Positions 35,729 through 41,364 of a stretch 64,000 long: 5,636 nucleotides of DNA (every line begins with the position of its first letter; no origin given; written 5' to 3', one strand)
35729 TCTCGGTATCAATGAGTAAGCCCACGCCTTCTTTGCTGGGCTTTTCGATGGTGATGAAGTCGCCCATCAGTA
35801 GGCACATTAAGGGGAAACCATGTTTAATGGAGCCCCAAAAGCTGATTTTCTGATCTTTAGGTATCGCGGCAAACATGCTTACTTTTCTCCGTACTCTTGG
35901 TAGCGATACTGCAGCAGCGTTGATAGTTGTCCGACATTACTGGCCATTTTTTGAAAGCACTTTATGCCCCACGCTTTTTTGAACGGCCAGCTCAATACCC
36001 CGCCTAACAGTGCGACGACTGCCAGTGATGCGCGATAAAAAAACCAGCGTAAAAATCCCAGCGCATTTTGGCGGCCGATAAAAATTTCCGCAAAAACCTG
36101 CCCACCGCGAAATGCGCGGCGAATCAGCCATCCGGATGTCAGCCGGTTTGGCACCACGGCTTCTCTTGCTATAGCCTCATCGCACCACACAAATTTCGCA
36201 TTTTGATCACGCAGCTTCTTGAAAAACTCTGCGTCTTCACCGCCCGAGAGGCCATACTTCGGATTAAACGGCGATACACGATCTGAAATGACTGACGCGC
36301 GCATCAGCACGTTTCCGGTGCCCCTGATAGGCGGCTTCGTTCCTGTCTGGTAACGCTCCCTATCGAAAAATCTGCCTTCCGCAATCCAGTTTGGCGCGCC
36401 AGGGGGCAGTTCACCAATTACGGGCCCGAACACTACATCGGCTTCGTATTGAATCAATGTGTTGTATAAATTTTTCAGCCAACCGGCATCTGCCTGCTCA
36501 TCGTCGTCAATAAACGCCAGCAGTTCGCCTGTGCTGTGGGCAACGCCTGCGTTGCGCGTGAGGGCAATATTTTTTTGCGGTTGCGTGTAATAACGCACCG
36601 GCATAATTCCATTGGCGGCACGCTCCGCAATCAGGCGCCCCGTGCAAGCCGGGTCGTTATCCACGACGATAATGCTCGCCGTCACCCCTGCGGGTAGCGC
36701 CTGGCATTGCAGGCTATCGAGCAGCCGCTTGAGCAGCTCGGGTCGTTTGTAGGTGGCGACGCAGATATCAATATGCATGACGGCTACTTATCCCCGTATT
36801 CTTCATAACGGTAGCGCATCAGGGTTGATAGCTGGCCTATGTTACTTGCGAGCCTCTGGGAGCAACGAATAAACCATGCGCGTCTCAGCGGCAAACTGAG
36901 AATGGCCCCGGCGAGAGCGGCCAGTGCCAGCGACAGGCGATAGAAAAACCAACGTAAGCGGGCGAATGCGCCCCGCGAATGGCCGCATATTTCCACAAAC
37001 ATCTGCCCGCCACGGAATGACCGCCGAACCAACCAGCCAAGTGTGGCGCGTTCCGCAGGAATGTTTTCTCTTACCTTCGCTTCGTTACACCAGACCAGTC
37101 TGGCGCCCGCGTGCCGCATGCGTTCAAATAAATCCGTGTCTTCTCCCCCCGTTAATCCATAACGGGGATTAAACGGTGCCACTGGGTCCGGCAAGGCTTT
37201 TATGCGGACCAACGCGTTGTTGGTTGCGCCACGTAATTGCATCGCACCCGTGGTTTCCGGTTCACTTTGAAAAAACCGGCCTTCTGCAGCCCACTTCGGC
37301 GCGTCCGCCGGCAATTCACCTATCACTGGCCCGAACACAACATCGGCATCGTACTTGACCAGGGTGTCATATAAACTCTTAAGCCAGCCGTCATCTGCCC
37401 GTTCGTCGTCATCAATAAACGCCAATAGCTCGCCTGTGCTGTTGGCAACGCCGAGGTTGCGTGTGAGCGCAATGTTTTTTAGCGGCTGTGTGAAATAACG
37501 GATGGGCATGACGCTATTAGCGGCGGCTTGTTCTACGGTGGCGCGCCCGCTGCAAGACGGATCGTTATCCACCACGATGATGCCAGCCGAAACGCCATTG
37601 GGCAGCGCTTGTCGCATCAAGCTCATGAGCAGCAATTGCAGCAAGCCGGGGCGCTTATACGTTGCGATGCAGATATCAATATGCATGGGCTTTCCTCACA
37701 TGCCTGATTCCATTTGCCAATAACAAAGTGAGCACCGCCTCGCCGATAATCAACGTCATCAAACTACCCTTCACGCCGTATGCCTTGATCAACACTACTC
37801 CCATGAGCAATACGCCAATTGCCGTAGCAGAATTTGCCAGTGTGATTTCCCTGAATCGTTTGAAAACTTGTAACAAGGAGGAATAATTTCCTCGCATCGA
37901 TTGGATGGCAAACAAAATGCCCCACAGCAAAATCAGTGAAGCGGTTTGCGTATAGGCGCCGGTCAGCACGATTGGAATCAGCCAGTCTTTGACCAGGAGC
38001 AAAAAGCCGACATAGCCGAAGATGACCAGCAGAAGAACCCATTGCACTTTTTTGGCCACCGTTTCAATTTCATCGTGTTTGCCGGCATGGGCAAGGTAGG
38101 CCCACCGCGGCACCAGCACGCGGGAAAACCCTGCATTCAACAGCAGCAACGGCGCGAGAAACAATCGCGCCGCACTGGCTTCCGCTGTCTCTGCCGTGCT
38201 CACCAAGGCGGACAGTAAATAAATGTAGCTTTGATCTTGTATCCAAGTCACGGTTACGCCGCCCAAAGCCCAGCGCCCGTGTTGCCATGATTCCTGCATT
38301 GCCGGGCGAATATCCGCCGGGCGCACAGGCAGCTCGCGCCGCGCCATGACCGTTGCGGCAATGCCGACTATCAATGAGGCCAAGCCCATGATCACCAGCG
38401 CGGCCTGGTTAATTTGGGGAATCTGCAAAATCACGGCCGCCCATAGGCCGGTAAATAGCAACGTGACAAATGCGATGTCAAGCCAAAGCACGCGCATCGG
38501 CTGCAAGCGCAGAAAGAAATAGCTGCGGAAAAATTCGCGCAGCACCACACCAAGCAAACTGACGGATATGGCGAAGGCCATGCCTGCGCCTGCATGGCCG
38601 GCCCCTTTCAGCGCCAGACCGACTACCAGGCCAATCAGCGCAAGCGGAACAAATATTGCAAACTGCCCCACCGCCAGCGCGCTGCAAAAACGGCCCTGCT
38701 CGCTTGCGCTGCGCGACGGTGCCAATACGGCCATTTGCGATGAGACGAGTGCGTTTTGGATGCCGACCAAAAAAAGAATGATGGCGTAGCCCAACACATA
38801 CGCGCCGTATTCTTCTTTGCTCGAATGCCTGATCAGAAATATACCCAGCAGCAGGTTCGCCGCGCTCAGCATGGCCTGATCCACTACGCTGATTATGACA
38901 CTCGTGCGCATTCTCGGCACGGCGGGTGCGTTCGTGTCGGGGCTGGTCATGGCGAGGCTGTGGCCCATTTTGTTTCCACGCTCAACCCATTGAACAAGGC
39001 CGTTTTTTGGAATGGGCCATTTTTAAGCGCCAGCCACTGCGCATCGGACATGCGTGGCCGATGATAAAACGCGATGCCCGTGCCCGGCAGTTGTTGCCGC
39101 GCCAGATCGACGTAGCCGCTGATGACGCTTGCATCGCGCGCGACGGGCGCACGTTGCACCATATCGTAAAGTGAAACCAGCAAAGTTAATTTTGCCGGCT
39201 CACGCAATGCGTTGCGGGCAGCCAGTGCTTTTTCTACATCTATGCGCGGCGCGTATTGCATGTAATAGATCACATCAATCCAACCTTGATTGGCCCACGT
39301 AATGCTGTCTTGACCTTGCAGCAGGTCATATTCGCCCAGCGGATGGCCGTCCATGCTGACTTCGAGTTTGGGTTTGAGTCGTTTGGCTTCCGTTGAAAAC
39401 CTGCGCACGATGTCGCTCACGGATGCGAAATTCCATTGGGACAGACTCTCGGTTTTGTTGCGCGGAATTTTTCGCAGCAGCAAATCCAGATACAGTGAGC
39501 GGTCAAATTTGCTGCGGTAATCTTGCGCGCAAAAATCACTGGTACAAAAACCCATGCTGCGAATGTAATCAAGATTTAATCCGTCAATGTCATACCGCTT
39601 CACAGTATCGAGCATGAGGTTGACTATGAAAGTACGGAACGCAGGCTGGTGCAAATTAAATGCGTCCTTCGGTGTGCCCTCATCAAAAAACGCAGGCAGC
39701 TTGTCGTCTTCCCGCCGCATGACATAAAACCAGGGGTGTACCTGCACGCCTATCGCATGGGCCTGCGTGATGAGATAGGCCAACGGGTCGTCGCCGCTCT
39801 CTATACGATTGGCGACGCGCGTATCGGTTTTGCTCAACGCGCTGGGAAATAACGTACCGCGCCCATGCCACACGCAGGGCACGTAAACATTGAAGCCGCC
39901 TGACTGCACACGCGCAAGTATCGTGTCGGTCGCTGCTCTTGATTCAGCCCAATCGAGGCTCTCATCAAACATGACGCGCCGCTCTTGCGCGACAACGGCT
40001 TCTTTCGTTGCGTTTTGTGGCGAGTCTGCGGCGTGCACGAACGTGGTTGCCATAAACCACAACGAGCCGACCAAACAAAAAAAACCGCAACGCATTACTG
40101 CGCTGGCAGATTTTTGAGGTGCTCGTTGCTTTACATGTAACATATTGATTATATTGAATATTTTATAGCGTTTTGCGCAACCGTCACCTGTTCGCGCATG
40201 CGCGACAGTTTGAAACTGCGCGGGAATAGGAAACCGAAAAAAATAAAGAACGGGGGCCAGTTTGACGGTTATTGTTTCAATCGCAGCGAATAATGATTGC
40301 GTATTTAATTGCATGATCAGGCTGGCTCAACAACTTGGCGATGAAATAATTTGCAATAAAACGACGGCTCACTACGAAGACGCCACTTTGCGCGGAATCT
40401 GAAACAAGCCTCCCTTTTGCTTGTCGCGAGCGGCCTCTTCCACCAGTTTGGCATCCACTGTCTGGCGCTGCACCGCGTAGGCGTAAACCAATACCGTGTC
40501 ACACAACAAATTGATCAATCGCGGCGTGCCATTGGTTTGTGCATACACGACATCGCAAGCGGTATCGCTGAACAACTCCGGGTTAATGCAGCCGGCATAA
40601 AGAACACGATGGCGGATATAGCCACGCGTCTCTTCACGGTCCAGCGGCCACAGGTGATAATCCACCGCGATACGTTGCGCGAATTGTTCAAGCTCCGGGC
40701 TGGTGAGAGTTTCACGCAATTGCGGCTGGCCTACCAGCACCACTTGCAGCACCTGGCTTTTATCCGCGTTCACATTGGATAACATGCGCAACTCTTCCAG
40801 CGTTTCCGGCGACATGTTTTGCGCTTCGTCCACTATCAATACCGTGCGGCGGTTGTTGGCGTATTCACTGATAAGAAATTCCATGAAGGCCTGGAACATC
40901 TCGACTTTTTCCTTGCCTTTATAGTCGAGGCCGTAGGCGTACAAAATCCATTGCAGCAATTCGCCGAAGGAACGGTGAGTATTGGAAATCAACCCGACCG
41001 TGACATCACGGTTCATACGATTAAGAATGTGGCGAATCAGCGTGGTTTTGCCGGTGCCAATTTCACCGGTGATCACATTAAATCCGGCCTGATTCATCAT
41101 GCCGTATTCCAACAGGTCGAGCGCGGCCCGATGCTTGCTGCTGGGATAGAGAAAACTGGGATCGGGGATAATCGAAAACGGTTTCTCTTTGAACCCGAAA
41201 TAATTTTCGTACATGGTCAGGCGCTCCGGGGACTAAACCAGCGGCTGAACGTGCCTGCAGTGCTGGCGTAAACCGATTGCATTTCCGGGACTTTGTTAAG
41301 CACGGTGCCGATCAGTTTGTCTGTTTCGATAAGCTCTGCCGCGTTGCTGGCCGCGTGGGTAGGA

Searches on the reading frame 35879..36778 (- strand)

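Call 12: search_protein_families(library=ncbifam, max_evalue=1e-8, proteins=[window:35879-36778:-])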
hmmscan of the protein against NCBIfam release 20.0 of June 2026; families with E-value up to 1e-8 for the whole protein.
window:35879-36778:- (299 aa): 4 families
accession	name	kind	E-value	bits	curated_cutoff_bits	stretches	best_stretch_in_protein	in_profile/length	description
NF041875.1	EPS_EpsD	equivalog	3e-19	69.6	370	1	3-281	1-280/325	exopolysaccharide biosynthesis glycosyltransferase EpsD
NF038302.1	EPS_HpsE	equivalog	6.9e-15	54.8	300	1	3-119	3-122/307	hormogonium polysaccharide biosynthesis glycosyltransferase HpsE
TIGR03965.1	mycofact_glyco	equivalog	1.1e-13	50.8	280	1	6-132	79-201/467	mycofactocin biosynthesis glycosyltransferase MftF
NF041394.1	GtaseAglG_Halo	equivalog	2.9e-13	49.8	440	1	5-227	7-236/304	glucosyl-dolichyl phosphate glucuronosyltransferase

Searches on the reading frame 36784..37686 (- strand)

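Call 12: search_protein_families(library=ncbifam, max_evalue=1e-8, proteins=[window:36784-37686:-])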
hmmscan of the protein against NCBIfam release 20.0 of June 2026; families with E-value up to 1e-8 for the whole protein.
window:36784-37686:- (300 aa): 5 families
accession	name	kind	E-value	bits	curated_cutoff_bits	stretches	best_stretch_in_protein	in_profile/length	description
NF041875.1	EPS_EpsD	equivalog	5.7e-20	72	370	1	3-267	1-265/325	exopolysaccharide biosynthesis glycosyltransferase EpsD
NF038302.1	EPS_HpsE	equivalog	6.2e-15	54.9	300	1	3-120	3-122/307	hormogonium polysaccharide biosynthesis glycosyltransferase HpsE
TIGR03965.1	mycofact_glyco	equivalog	3.2e-14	52.7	280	1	7-226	80-297/467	mycofactocin biosynthesis glycosyltransferase MftF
NF041394.1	GtaseAglG_Halo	equivalog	1.3e-12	47.7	440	1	36-228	36-236/304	glucosyl-dolichyl phosphate glucuronosyltransferase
NF038299.1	EPS_HpsN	equivalog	7.7e-09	34.9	425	0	2-110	2-107/317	hormogonium polysaccharide biosynthesis glycosyltransferase HpsN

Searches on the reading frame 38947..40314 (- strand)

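Call 12: search_protein_families(library=ncbifam, max_evalue=1e-8, proteins=[window:38947-40314:-])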
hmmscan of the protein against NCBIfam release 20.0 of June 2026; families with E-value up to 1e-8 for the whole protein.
window:38947-40314:- (455 aa): 0 families

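Call 37: search_protein_families(library=pfam, max_evalue=0.01, proteins=[window:38947-40314:-])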
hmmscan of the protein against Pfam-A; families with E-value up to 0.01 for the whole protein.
window:38947-40314:- (455 aa): 1 family
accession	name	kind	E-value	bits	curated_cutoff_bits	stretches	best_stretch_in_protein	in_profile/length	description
PF02638.21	GHL10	-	7.3e-21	75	27.9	1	119-361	12-268/311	Glycosyl hydrolase-like 10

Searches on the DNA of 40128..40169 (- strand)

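Call 50: search_dna_similar(query=window:40128-40169:-, collection=ecoli_genomes, mode=distant, max_evalue=10, max_rows=10)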
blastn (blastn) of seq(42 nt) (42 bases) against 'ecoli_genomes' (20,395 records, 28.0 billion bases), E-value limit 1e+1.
Records with a match: 346; places in all: 347; records where one place covers at least 80% of the query: 8.
Genomes with a match: 346 of 5426; with a place that covers at least 80% of the query: 8. Places per genome that has any: lowest 1, median 1, highest 2. On chromosomes: 347 places; on plasmids: 0.
Best place of each record, by identity: >=99% 35; 95-99% 2; 90-95% 2; 80-90% 307.
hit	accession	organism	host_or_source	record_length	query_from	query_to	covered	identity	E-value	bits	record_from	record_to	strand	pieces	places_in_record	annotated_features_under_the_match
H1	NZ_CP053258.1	Escherichia coli strain GF4-3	Guinea fowl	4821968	5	39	83%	86.1%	6e-1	40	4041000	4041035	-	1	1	none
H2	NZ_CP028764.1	Escherichia coli strain A10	wood-wren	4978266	5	39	83%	86.1%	6e-1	40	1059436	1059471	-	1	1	none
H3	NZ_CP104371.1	Escherichia coli strain 2021CK-01784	Homo sapiens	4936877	5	39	83%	86.1%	6e-1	40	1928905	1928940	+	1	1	none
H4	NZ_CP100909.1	Escherichia coli strain ET776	Hoplobatrachus rugulosus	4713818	5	39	83%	86.1%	6e-1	40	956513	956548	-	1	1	none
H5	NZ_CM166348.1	Escherichia coli strain CH4796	Homo sapiens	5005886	5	39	83%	86.1%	6e-1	40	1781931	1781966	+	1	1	none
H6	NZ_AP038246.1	Escherichia coli strain HCM-28C-2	Gallus gallus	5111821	5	39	83%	86.1%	6e-1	40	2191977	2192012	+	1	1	none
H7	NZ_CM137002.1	Escherichia coli strain LSC52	Homo sapiens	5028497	5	39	83%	86.1%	6e-1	40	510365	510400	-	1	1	none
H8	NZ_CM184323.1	Escherichia coli strain ES9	Aquarana catesbeiana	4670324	5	39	83%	86.1%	6e-1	40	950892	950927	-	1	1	none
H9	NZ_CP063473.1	Escherichia coli strain EM18-18-42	not applicable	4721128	5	37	79%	85.3%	7e+0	37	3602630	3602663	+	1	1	none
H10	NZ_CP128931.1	Escherichia coli strain TUM9757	missing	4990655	6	38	79%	84.8%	2e+0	38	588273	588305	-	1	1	none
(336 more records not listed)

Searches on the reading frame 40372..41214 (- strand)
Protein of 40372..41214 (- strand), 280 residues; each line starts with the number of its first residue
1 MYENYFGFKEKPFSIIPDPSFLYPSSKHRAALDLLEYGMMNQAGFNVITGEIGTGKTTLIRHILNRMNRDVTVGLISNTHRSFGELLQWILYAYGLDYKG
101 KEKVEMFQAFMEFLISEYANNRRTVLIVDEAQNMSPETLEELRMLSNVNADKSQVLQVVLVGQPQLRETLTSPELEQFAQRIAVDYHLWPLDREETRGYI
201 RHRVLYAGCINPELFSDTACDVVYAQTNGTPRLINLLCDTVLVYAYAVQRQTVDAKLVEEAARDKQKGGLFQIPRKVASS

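Call 12: search_protein_families(library=ncbifam, max_evalue=1e-8, proteins=[window:40372-41214:-])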
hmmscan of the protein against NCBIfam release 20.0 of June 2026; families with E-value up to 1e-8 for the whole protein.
window:40372-41214:- (280 aa): 1 family
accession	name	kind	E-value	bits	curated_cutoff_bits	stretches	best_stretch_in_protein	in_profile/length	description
TIGR03015.1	pepcterm_ATPase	hypoth_equivalog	1.3e-94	316.6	324.5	1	1-265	1-266/269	XrtA/PEP-CTERM system-associated ATPase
